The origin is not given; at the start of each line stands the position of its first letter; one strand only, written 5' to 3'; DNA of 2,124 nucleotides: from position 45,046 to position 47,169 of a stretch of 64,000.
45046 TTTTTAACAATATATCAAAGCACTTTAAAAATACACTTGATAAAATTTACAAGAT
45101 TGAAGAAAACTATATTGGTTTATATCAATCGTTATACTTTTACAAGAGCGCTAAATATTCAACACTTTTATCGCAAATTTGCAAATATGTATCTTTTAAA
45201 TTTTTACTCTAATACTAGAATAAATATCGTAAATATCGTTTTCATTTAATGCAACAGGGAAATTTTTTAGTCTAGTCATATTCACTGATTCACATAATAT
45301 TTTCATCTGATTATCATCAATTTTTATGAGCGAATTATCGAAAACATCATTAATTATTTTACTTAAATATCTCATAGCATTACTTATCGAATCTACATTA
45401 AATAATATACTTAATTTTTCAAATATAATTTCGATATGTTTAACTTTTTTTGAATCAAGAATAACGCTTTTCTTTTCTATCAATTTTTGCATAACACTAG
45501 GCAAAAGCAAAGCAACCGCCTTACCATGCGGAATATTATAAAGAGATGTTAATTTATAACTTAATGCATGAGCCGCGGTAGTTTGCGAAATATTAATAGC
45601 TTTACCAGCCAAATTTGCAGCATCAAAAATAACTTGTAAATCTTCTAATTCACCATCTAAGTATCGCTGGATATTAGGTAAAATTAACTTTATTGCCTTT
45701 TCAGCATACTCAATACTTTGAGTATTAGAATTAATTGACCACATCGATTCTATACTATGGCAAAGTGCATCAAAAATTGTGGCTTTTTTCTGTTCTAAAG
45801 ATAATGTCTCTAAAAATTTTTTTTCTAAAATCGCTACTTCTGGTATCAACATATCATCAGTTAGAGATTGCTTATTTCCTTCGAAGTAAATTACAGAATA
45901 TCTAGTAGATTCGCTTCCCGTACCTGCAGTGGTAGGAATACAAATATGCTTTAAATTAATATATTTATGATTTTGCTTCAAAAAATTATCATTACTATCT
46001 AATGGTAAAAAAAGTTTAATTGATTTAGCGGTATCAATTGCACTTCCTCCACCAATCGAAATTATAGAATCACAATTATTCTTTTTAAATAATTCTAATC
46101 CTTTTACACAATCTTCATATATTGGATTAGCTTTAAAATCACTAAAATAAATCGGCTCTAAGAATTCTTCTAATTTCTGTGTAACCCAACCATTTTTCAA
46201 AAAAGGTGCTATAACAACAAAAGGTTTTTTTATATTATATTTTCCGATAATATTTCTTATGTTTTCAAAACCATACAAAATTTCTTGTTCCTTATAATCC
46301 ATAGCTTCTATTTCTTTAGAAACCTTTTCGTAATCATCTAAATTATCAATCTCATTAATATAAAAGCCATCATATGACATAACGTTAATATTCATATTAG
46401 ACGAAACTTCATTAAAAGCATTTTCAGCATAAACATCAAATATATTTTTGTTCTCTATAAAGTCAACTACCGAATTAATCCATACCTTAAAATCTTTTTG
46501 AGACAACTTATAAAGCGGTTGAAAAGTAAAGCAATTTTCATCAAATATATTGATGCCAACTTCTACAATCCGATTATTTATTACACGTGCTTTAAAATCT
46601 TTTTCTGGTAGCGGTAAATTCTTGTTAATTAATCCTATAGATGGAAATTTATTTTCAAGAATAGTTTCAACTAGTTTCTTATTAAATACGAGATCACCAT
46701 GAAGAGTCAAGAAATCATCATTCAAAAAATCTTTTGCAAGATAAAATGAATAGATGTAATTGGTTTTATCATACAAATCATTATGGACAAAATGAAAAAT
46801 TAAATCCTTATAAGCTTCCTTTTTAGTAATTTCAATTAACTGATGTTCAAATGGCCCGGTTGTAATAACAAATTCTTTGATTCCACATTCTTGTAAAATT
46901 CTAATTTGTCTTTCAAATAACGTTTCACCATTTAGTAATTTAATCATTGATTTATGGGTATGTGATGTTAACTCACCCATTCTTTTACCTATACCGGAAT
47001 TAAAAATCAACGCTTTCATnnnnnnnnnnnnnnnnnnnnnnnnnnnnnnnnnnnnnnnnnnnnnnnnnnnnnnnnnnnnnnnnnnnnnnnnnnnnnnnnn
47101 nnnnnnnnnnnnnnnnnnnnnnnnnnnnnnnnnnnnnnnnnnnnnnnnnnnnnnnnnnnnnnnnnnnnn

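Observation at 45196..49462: Fom1/Fom2/FomC-like phosphonate cassette (predicted cytidylylated 2-hydroxyethylphosphonate) inside a Wzx/Wzy glycan locus, without antibiotic-tailoring genes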

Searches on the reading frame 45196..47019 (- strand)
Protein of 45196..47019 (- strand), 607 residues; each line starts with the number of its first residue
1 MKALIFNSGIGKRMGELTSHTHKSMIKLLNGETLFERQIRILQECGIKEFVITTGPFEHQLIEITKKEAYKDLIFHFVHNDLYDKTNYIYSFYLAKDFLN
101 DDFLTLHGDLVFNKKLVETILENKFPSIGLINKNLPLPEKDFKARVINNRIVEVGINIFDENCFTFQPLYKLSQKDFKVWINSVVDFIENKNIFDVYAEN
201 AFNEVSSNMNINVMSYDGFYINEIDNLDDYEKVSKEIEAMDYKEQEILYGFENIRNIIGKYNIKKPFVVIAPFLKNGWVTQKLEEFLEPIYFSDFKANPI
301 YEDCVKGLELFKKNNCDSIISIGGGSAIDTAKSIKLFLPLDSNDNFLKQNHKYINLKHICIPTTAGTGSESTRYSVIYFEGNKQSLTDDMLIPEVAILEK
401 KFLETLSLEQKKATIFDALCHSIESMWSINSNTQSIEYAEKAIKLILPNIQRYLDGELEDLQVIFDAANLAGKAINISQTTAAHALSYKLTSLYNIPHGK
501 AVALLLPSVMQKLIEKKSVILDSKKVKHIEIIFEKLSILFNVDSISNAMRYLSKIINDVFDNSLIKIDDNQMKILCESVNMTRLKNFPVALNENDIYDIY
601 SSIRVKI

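Call 3: search_protein_families(library=pfam, proteins=[window:45196-47019:-])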
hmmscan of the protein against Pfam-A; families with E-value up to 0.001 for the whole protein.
window:45196-47019:- (607 aa): 5 families
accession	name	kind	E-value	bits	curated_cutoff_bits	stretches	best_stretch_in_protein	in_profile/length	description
PF00465.25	Fe-ADH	-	2.3e-33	115.6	31.3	1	252-399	12-167/168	Iron-containing alcohol dehydrogenase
PF25137.1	ADH_Fe_C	-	6.7e-20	72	27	1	413-529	3-116/194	Fe-containing alcohol dehydrogenase family, C-terminal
PF12804.13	NTP_transf_3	-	8.9e-09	36.2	27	1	4-123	2-110/160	MobA-like NTP transferase domain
PF00483.29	NTP_transferase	-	3.7e-06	27.2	21.2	1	2-119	1-120/245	Nucleotidyl transferase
PF13685.12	Fe-ADH_2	-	0.00048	20.6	28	0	295-334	54-93/149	Iron-containing alcohol dehydrogenase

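Call 4: search_protein_families(library=ncbifam, proteins=[window:45196-47019:-])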
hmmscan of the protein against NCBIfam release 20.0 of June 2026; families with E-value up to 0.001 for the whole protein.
window:45196-47019:- (607 aa): 23 families
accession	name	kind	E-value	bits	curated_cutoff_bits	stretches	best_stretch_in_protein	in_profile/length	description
TIGR03405.1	Phn_Fe-ADH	equivalog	8.5e-38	130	423.7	1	279-516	39-291/355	iron-containing alcohol dehydrogenase PsrA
NF041833.1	Fe_ADH_ErcA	equivalog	3.1e-37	128.6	550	1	258-601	25-379/382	alcohol dehydrogenase-like regulatory protein ErcA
NF010378.0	PRK13805.1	equivalog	3.2e-37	127.8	951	1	245-511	463-755/872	bifunctional acetaldehyde-CoA/alcohol dehydrogenase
TIGR02638.1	lactal_redase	equivalog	7.5e-37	127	523.15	1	260-573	26-351/379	lactaldehyde reductase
NF007911.0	PRK10624.1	equivalog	8.4e-33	113.8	537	1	252-511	19-289/382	lactaldehyde reductase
NF053866.1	CholDhdGbsBBac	equivalog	9.8e-30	103.4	550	1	254-511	28-299/392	choline dehydrogenase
NF058672.1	4HyButDHCUPNE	equivalog_domain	1.5e-29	103.3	500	1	253-555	19-328/378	4-hydroxybutyrate dehydrogenase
NF007363.0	PRK09860.1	equivalog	3.7e-29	102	581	1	287-510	60-289/383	L-threonine dehydrogenase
NF011998.0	PRK15454.1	equivalog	1.6e-26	93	556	1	298-511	89-308/395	ethanolamine utilization ethanol dehydrogenase EutG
NF050025.1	SulfAcetaldRedSarD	equivalog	1.2e-21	77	700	1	305-510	77-288/385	sulfoacetaldehyde reductase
NF041135.1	IPPtranDIPPsyn_Thcocales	equivalog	4.1e-19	68.9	580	1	1-243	1-223/419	bifunctional L-myo-inositol-1-phosphate cytidylyltransferase/CDP-L-myo-inositol myo-inositolphosphotransferase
NF011717.0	PRK15138.1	equivalog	3.1e-16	59.4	645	1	288-518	58-301/387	alcohol dehydrogenase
TIGR04266.1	NDMA_methanol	equivalog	4.5e-16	58.7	625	1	288-511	67-301/420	NDMA-dependent methanol dehydrogenase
TIGR03992.1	Arch_glmU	subfamily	1.6e-13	50.4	292.1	1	1-133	1-130/393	bifunctional sugar-1-phosphate nucleotidylyltransferase/acetyltransferase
NF041822.1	daptide_DH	equivalog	6.3e-11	41.8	300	1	315-424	54-173/363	daptide-type RiPP biosynthesis dehydogenase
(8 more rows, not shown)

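Call 8: search_solved_structures(query=window:45196-47019:-, max_evalue=0.001)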
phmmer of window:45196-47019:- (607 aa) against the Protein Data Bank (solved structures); distinct sequences matched with E-value up to 0.001: 47.
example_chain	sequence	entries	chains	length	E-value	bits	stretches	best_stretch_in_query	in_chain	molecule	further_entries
1o2d_A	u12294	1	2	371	3.4e-34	121.7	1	282-517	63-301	Alcohol dehydrogenase, iron-containing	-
1vhd_A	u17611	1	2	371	3.6e-34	121.6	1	282-517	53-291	alcohol dehydrogenase, iron-containing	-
9ldl_C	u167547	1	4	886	1.9e-27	99.4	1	312-512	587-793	Aldehyde dehydrogenase family protein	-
3zdr_A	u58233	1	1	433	3.7e-27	98.5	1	261-512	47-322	ALCOHOL DEHYDROGENASE DOMAIN OF THE BIFUNCTIONAL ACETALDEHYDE DEHYDROGENASE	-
9jx4_A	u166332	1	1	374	2.8e-26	95.6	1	282-518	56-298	Aldehyde-alcohol dehydrogenase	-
6jko_A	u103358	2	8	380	9.2e-26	93.9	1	289-507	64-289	Methanol dehydrogenase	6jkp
8zrl_A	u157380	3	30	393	5.3e-25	91.4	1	288-515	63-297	NAD-dependent methanol dehydrogenase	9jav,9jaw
8zwd_B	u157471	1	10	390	1.1e-22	83.7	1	263-511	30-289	NAD(P)-dependent methanol dehydrogenase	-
3owo_A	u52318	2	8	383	3.9e-22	81.9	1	264-510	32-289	Alcohol dehydrogenase 2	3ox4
3bfj_A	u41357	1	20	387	1.4e-21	80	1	285-558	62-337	1,3-propanediol oxidoreductase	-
8uhw_A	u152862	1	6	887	2.8e-21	79.1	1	250-510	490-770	Aldehyde-alcohol dehydrogenase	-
13he_A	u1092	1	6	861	2.9e-21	79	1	250-510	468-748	Aldehyde-alcohol dehydrogenase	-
4fr2_A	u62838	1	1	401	2.9e-21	79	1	262-522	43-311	1,3-propanediol dehydrogenase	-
30sm_A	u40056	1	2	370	6.2e-21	77.9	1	314-602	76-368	Cvir-Hbd2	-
9knp_A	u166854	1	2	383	7.6e-19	71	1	297-523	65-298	375aa long hypothetical alchol dehydrogenase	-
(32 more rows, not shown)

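Call 13: find_homologous_proteins(query=window:45196-47019:-, max_evalue=1e-10)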
Query window:45196-47019:- (607 aa): 6600 proteins with E <= 1e-10 among 8000 candidates; the best 120 are listed.
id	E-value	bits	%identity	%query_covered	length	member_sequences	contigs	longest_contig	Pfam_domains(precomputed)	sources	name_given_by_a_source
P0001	0.0e+0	1340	100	100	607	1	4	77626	PF00483.30,PF25137.1,PF12804.14,PF00465.26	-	-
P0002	1.6e-245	834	62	100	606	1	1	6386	PF13685.13,PF25137.1,PF12804.14,PF00465.26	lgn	-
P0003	1.3e-237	808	61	99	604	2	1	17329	PF00483.30,PF13685.13,PF25137.1,PF12804.14,PF00465.26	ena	-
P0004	1.2e-233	795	62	99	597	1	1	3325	PF00483.30,PF25137.1,PF12804.14,PF00465.26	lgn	-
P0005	5.3e-231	786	62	99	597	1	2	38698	PF00483.30,PF25137.1,PF12804.14,PF00465.26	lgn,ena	-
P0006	1.0e-230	786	60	99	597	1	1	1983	PF00483.30,PF13685.13,PF25137.1,PF12804.14,PF00465.26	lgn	-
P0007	7.5e-230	783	60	99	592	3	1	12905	PF00483.30,PF13685.13,PF25137.1,PF12804.14,PF00465.26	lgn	-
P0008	1.2e-227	775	62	99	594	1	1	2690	PF00483.30,PF13685.13,PF25137.1,PF12804.14,PF00465.26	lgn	-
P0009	4.7e-227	773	59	99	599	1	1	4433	PF00483.30,PF13685.13,PF25137.1,PF12804.14,PF00465.26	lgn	-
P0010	7.3e-227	773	60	99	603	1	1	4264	PF00483.30,PF25137.1,PF12804.14,PF00465.26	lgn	-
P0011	6.9e-225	766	60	99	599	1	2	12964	PF00483.30,PF13685.13,PF25137.1,PF12804.14,PF00465.26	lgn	-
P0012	8.0e-225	766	58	99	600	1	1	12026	PF00483.30,PF25137.1,PF12804.14,PF00465.26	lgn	-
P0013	1.0e-217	743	56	100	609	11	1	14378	PF00483.30,PF13685.13,PF25137.1,PF12804.14,PF00465.26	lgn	-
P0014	5.7e-217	740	56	100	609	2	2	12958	PF13685.13,PF25137.1,PF12804.14,PF00465.26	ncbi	-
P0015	1.3e-215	736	57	99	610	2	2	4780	PF00483.30,PF25137.1,PF12804.14,PF00465.26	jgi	jgi:alcohol dehydrogenase class IV/choline kinase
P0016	2.3e-215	735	56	99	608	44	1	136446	PF00483.30,PF13685.13,PF25137.1,PF12804.14,PF00465.26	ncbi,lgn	-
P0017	8.0e-215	733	56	99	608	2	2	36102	PF00483.30,PF13685.13,PF25137.1,PF12804.14,PF00465.26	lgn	-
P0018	2.2e-214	732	56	99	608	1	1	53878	PF00483.30,PF13685.13,PF25137.1,PF12804.14,PF00465.26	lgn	-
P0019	2.8e-214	731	56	99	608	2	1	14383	PF00483.30,PF13685.13,PF25137.1,PF12804.14,PF00465.26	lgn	-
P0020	7.0e-213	727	56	99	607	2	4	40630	PF00483.30,PF13685.13,PF25137.1,PF12804.14,PF00465.26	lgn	-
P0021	9.2e-210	716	55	100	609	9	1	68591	PF00483.30,PF13685.13,PF25137.1,PF12804.14,PF00465.26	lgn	-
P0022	1.2e-209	716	55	99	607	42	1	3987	PF00483.30,PF13685.13,PF25137.1,PF12804.14,PF00465.26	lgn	-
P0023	1.2e-208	713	56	100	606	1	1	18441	PF00483.30,PF13685.13,PF25137.1,PF12804.14,PF00465.26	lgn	-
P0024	3.9e-206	704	55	99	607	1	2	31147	PF00483.30,PF13685.13,PF25137.1,PF12804.14,PF00465.26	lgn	-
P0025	7.5e-206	703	54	100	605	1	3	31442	PF00483.30,PF13685.13,PF25137.1,PF12804.14,PF00465.26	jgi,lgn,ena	-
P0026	1.9e-205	702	55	99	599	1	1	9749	PF00483.30,PF13685.13,PF25137.1,PF12804.14,PF00465.26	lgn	-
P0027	1.1e-204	700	52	99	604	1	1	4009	PF13685.13,PF25137.1,PF12804.14,PF00465.26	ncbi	-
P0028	1.2e-204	699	54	99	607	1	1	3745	PF00483.30,PF13685.13,PF25137.1,PF12804.14,PF00465.26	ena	-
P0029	2.3e-204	698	54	99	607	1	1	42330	PF00483.30,PF13685.13,PF25137.1,PF12804.14,PF00465.26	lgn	-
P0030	1.2e-203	696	54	99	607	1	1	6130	PF00483.30,PF13685.13,PF25137.1,PF12804.14,PF00465.26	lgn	-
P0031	1.2e-203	696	54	99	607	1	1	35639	PF00483.30,PF13685.13,PF25137.1,PF12804.14,PF00465.26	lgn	-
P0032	1.7e-203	696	54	99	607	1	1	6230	PF00483.30,PF13685.13,PF25137.1,PF12804.14,PF00465.26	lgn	-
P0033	1.8e-203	696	54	99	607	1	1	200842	PF00483.30,PF13685.13,PF25137.1,PF12804.14,PF00465.26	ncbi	-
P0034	7.5e-203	693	54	99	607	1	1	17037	PF00483.30,PF13685.13,PF25137.1,PF12804.14,PF00465.26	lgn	-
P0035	1.3e-202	693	54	99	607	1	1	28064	PF00483.30,PF13685.13,PF25137.1,PF12804.14,PF00465.26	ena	-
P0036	1.8e-202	692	54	99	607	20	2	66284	PF00483.30,PF13685.13,PF25137.1,PF12804.14,PF00465.26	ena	-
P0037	1.8e-202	692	54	99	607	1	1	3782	PF00483.30,PF13685.13,PF25137.1,PF12804.14,PF00465.26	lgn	-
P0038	1.9e-202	692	54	99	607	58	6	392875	PF00483.30,PF13685.13,PF25137.1,PF12804.14,PF00465.26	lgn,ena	-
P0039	2.2e-202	692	54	99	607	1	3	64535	PF00483.30,PF13685.13,PF25137.1,PF12804.14,PF00465.26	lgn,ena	-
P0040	2.4e-202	692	54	99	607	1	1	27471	PF00483.30,PF13685.13,PF25137.1,PF12804.14,PF00465.26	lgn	-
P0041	2.8e-202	692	54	99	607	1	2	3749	PF00483.30,PF13685.13,PF25137.1,PF12804.14,PF00465.26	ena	-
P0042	3.4e-202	691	54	99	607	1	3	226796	PF00483.30,PF13685.13,PF25137.1,PF12804.14,PF00465.26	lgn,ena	-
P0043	3.5e-202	691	54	99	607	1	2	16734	PF00483.30,PF13685.13,PF25137.1,PF12804.14,PF00465.26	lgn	-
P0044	4.1e-202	691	54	99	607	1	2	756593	PF00483.30,PF13685.13,PF25137.1,PF12804.14,PF00465.26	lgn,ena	-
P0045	5.8e-202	691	54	99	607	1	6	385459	PF00483.30,PF13685.13,PF25137.1,PF12804.14,PF00465.26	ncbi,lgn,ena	-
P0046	6.9e-202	690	53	99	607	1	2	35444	PF00483.30,PF13685.13,PF25137.1,PF12804.14,PF00465.26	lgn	-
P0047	8.4e-202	690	54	99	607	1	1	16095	PF00483.30,PF13685.13,PF25137.1,PF12804.14,PF00465.26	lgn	-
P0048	8.7e-202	690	54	99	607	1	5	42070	PF00483.30,PF13685.13,PF25137.1,PF12804.14,PF00465.26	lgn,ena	-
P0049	1.1e-201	690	54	99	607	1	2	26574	PF00483.30,PF13685.13,PF25137.1,PF12804.14,PF00465.26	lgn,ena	-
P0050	1.4e-201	689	54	99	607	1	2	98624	PF00483.30,PF13685.13,PF25137.1,PF12804.14,PF00465.26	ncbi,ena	-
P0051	1.6e-201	689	53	99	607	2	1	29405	PF00483.30,PF13685.13,PF25137.1,PF12804.14,PF00465.26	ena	-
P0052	2.9e-201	688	55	99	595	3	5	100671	PF00483.30,PF13685.13,PF25137.1,PF12804.14,PF00465.26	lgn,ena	-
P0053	1.2e-198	680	54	99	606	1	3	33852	PF00483.30,PF13685.13,PF25137.1,PF12804.14,PF00465.26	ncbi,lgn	-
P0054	4.3e-198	678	54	99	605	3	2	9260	PF00483.30,PF13685.13,PF25137.1,PF12804.14,PF00465.26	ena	-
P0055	2.2e-196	672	52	99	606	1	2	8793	PF00483.30,PF13685.13,PF25137.1,PF12804.14,PF00465.26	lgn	-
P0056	3.2e-196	672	53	99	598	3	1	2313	PF00483.30,PF13685.13,PF25137.1,PF12804.14,PF00465.26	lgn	-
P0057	1.1e-195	670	52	99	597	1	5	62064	PF00483.30,PF13685.13,PF25137.1,PF12804.14,PF00465.26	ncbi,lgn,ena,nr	ncbi:MAG: iron-containing alcohol dehydrogenase [Clostridia bacterium]|nr:iron-containing alcohol de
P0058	1.4e-195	670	52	99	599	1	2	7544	PF00483.30,PF13685.13,PF25137.1,PF12804.14,PF00465.26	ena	-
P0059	6.1e-195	667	52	100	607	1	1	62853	PF25137.1,PF00465.26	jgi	jgi:alcohol dehydrogenase class IV/choline kinase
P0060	1.1e-194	667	52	99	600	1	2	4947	PF00483.30,PF13685.13,PF25137.1,PF12804.14,PF00465.26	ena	-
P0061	5.8e-194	664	54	99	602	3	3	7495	PF00483.30,PF25137.1,PF12804.14,PF00465.26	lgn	-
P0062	3.3e-193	662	53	99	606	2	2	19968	PF13685.13,PF25137.1,PF00465.26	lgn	-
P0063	4.4e-193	661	51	99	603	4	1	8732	PF00483.30,PF13685.13,PF25137.1,PF12804.14,PF00465.26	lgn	-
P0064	4.7e-191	655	52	99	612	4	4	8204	PF13685.13,PF25137.1,PF12804.14,PF00465.26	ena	-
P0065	1.4e-190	653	50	100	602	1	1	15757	PF00483.30,PF25137.1,PF12804.14,PF00465.26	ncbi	-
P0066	1.5e-190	653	56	100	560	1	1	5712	PF00483.30,PF13685.13,PF25137.1,PF12804.14,PF00465.26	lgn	-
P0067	3.9e-190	652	57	100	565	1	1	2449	PF13685.13,PF25137.1,PF12804.14,PF00465.26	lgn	-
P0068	6.8e-190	651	44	94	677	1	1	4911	PF00483.30,PF13685.13,PF25137.1,PF12804.14,PF00465.26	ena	-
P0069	2.6e-189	649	52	99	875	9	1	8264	PF04991.20,PF13685.13,PF25137.1,PF12804.14,PF00465.26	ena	-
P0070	5.6e-189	648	53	97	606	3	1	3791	PF25137.1,PF12804.14,PF00465.26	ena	-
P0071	1.7e-188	646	55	100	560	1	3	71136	PF00483.30,PF13685.13,PF25137.1,PF12804.14,PF00465.26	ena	-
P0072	5.1e-188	645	52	95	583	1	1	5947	PF13685.13,PF25137.1,PF00465.26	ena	-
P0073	9.5e-188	644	60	81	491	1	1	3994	PF00483.30,PF25137.1,PF12804.14,PF00465.26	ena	-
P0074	1.0e-187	644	50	99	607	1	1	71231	PF00483.30,PF13685.13,PF25137.1,PF12804.14,PF00465.26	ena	-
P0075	1.8e-187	643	51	100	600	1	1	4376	PF00483.30,PF13685.13,PF25137.1,PF12804.14,PF00465.26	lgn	-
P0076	1.1e-186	640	50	99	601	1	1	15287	PF00483.30,PF13685.13,PF25137.1,PF12804.14,PF00465.26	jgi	-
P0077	1.4e-186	640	55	100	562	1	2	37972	PF25137.1,PF12804.14,PF00465.26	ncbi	-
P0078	7.3e-186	637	54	99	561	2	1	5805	PF13685.13,PF25137.1,PF12804.14,PF00465.26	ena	-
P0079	2.3e-185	636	50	99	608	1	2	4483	PF00483.30,PF25137.1,PF12804.14,PF00465.26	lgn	-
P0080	2.3e-185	636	56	100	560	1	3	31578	PF13685.13,PF25137.1,PF12804.14,PF00465.26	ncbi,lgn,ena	-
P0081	6.2e-185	634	54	99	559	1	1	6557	PF25137.1,PF12804.14,PF00465.26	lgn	-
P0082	8.6e-185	634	55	100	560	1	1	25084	PF25137.1,PF12804.14,PF00465.26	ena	-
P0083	1.3e-184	633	51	99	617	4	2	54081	PF13685.13,PF25137.1,PF12804.14,PF00465.26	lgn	-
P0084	1.7e-184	633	49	99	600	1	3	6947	PF00483.30,PF25137.1,PF12804.14,PF00465.26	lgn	-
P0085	2.1e-184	633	49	99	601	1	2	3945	PF00483.30,PF13685.13,PF25137.1,PF12804.14,PF00465.26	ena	-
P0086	6.5e-184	631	52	99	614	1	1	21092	PF13685.13,PF25137.1,PF12804.14,PF00465.26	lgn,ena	-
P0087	1.4e-183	630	54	99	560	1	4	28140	PF25137.1,PF12804.14,PF00465.26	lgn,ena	-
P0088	1.6e-183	630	50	100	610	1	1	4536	PF00483.30,PF13685.13,PF25137.1,PF12804.14,PF00465.26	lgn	-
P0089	5.3e-183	628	51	99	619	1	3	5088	PF00483.30,PF13685.13,PF25137.1,PF12804.14,PF00465.26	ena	-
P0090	3.1e-182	625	53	100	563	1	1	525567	PF00483.30,PF13685.13,PF25137.1,PF12804.14,PF00465.26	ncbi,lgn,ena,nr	ncbi:MAG: iron-containing alcohol dehydrogenase [Clostridiales bacterium]|nr:iron-containing alcohol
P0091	7.6e-182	624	51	99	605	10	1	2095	PF00483.30,PF13685.13,PF25137.1,PF12804.14,PF00465.26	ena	-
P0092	4.7e-181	622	50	97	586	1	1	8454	PF13685.13,PF25137.1,PF12804.14,PF00465.26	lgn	-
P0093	7.0e-181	621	51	99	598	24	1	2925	PF13685.13,PF25137.1,PF12804.14,PF00465.26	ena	-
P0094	9.1e-181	621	53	100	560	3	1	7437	PF25137.1,PF12804.14,PF00465.26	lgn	-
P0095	4.1e-180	618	50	99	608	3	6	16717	PF25137.1,PF12804.14,PF00465.26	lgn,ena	-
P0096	4.3e-180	618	47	99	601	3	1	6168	PF25137.1,PF12804.14,PF00465.26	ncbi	ncbi:MAG: iron-containing alcohol dehydrogenase [Acutalibacteraceae bacterium]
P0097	4.5e-180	618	50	99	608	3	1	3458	PF25137.1,PF12804.14,PF00465.26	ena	-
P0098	4.6e-180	618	51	99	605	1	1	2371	PF13685.13,PF25137.1,PF12804.14,PF00465.26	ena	-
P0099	6.1e-180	618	50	99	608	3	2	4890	PF25137.1,PF12804.14,PF00465.26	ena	-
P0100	1.2e-179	617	50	99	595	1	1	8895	PF00483.30,PF13685.13,PF25137.1,PF12804.14,PF00465.26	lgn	-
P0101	1.7e-179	616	48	99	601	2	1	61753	PF25137.1,PF12804.14,PF00465.26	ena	-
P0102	2.2e-179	616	51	100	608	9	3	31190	PF25137.1,PF12804.14,PF00465.26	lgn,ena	-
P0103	2.8e-179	616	47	99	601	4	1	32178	PF13685.13,PF25137.1,PF12804.14,PF00465.26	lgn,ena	-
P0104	3.7e-179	615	50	100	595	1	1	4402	PF00483.30,PF13685.13,PF25137.1,PF12804.14,PF00465.26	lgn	-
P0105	4.1e-179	615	55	98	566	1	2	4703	PF13685.13,PF25137.1,PF12804.14,PF00465.26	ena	-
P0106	5.1e-179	615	48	99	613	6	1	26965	PF13685.13,PF25137.1,PF12804.14,PF00465.26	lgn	-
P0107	1.1e-178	614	48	99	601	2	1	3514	PF25137.1,PF12804.14,PF00465.26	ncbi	-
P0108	1.1e-178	614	47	99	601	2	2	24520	PF00483.30,PF25137.1,PF12804.14,PF00465.26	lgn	-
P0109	1.5e-178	613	47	99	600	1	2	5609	PF13685.13,PF25137.1,PF12804.14,PF00465.26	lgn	-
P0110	4.5e-178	612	50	99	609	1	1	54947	PF25137.1,PF12804.14,PF00465.26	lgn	-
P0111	4.5e-178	612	49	99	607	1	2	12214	PF13685.13,PF25137.1,PF12804.14,PF00465.26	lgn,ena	-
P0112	4.7e-178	612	47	99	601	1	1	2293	PF13685.13,PF25137.1,PF12804.14,PF00465.26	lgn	-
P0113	6.7e-178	611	51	99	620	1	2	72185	PF13685.13,PF25137.1,PF12804.14,PF00465.26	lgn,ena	-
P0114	6.8e-178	611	50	99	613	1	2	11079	PF25137.1,PF12804.14,PF00465.26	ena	-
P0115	1.7e-177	610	49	99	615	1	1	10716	PF00483.30,PF13685.13,PF20202.5,PF25137.1,PF12804.14,PF00465.26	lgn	-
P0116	1.8e-177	610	48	99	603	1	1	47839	PF13685.13,PF25137.1,PF12804.14,PF00465.26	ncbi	-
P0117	2.5e-177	609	49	99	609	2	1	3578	PF00483.30,PF13685.13,PF25137.1,PF12804.14,PF00465.26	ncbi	-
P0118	1.0e-176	607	50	99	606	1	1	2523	PF00483.30,PF13685.13,PF25137.1,PF12804.14,PF00465.26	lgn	-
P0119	1.1e-176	607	46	99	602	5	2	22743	PF13685.13,PF25137.1,PF12804.14,PF00465.26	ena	-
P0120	1.7e-176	606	51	99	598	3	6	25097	PF25137.1,PF12804.14,PF00465.26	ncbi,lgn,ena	-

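Call 15: find_encoding_contigs(protein=P0001, flank=10000, max_places=4)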
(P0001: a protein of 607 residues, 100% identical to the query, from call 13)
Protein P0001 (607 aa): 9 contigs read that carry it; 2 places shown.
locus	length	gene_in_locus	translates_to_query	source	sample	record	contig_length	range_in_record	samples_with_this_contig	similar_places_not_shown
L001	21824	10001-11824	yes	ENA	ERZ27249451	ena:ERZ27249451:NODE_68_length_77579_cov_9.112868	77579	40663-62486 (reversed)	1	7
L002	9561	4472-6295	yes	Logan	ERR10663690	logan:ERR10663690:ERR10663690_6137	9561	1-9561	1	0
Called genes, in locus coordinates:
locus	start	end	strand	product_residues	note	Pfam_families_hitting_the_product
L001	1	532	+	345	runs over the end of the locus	PF01073:3Beta_HSD, PF01370:Epimerase, PF02719:Polysacc_synt_2, PF04321:RmlD_sub_bind, PF16363:GDP_Man_Dehyd, PF07993:NAD_binding_4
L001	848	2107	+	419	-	PF04932:Wzy_C (weak)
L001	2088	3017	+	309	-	-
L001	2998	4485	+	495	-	-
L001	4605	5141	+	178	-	PF00132:Hexapep (weak)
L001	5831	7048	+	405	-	-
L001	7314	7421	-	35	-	-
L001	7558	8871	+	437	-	PF01467:CTP_transf_like, PF13714:PEP_mutase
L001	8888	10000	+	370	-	PF02776:TPP_enzyme_N, PF02775:TPP_enzyme_C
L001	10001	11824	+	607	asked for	PF00483:NTP_transferase (weak), PF12804:NTP_transf_3, PF00465:Fe-ADH, PF25137:ADH_Fe_C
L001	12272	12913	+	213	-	PF00486:Trans_reg_C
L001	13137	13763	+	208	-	PF14681:UPRTase, PF00156:Pribosyltran (weak)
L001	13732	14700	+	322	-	PF12146:Hydrolase_4, PF00561:Abhydrolase_1, PF12697:Abhydrolase_6 (weak)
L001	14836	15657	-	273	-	PF12710:HAD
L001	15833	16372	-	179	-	-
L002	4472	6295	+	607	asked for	PF00483:NTP_transferase (weak), PF12804:NTP_transf_3, PF00465:Fe-ADH, PF25137:ADH_Fe_C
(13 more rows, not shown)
